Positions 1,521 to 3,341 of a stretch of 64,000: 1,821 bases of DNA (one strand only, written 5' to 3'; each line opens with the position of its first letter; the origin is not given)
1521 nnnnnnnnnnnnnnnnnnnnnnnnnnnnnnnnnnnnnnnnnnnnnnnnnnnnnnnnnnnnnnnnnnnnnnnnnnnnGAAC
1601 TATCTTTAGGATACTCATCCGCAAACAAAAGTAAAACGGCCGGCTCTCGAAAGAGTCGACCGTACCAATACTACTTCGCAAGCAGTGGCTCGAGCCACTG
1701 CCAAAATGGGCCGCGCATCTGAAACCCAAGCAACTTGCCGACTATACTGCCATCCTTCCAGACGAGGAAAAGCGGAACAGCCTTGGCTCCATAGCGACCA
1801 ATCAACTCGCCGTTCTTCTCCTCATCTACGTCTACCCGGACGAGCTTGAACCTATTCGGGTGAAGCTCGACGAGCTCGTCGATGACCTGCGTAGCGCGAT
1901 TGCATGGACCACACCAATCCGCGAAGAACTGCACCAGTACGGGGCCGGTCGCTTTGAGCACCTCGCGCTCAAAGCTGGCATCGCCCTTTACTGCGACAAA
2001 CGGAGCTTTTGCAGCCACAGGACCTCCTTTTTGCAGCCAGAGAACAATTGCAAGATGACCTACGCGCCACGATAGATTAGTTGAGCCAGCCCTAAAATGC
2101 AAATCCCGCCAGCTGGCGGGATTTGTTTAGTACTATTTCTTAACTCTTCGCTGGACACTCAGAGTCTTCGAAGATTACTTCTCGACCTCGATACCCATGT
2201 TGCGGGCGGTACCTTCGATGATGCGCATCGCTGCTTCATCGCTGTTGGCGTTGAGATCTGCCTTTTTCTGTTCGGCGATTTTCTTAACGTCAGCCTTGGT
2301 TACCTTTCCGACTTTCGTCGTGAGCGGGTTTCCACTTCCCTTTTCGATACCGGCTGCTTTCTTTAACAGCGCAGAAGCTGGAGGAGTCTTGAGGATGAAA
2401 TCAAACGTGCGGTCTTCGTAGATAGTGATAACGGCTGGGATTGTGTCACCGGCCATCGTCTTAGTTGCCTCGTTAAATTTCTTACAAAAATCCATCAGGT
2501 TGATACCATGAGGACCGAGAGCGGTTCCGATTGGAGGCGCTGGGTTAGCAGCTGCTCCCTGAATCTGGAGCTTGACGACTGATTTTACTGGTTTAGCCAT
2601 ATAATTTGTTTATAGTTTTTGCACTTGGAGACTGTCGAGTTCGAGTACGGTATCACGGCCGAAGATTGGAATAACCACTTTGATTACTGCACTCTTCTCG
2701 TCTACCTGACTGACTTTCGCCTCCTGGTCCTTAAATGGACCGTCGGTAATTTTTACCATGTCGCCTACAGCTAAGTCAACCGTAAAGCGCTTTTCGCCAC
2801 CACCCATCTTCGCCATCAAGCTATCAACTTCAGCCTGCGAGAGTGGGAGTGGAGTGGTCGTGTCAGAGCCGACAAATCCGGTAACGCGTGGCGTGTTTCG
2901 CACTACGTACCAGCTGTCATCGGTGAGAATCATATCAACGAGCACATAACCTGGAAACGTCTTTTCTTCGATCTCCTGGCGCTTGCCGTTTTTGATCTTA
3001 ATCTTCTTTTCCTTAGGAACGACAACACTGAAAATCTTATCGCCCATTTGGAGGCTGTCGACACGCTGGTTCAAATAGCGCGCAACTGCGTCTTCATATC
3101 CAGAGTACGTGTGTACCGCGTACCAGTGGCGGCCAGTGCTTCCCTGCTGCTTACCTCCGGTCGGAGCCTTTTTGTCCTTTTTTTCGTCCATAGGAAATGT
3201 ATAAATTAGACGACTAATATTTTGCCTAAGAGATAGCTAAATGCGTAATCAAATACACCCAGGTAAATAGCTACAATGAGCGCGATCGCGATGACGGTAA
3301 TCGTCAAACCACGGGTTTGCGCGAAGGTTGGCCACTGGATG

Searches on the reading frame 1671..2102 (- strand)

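Call 64: search_protein_families(library=pfam, proteins=[window:1671-2102:-], max_evalue=0.001)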
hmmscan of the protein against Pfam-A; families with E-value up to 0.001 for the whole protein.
window:1671-2102:- (143 aa): 5 families
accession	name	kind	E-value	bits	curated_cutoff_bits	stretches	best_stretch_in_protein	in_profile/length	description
PF00085.26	Thioredoxin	-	1.1e-17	64.4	23.5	1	38-129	4-93/103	Thioredoxin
PF13098.12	Thioredoxin_2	-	5.3e-06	27.2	27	1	52-137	5-104/104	Thioredoxin-like domain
PF13905.12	Thioredoxin_8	-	5.8e-05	23.8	27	1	54-96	3-47/94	Thioredoxin-like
PF13899.12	Thioredoxin_7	-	7.9e-05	23.1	27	1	51-114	16-80/83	Thioredoxin-like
PF07449.17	HyaE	-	0.00048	20.6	22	1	70-128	46-103/108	Hydrogenase-1 expression protein HyaE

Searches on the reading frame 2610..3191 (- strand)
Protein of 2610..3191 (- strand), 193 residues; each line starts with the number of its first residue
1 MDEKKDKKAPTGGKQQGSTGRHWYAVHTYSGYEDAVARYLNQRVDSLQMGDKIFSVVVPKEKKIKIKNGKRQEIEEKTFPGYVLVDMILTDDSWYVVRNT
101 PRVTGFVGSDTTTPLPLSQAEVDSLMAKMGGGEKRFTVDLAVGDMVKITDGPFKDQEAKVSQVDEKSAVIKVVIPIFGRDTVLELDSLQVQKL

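Call 87: search_protein_families(library=pfam, proteins=[window:2610-3191:-], max_evalue=0.0001)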
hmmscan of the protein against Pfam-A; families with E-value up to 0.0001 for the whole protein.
window:2610-3191:- (193 aa): 2 families
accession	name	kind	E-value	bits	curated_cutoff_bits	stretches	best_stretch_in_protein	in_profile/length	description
PF02357.24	NusG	-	3.7e-28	98.3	22.2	1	22-125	2-92/93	Transcription termination factor nusG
PF00467.35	KOW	-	2.1e-07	30.9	22.3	1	142-170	1-29/32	KOW motif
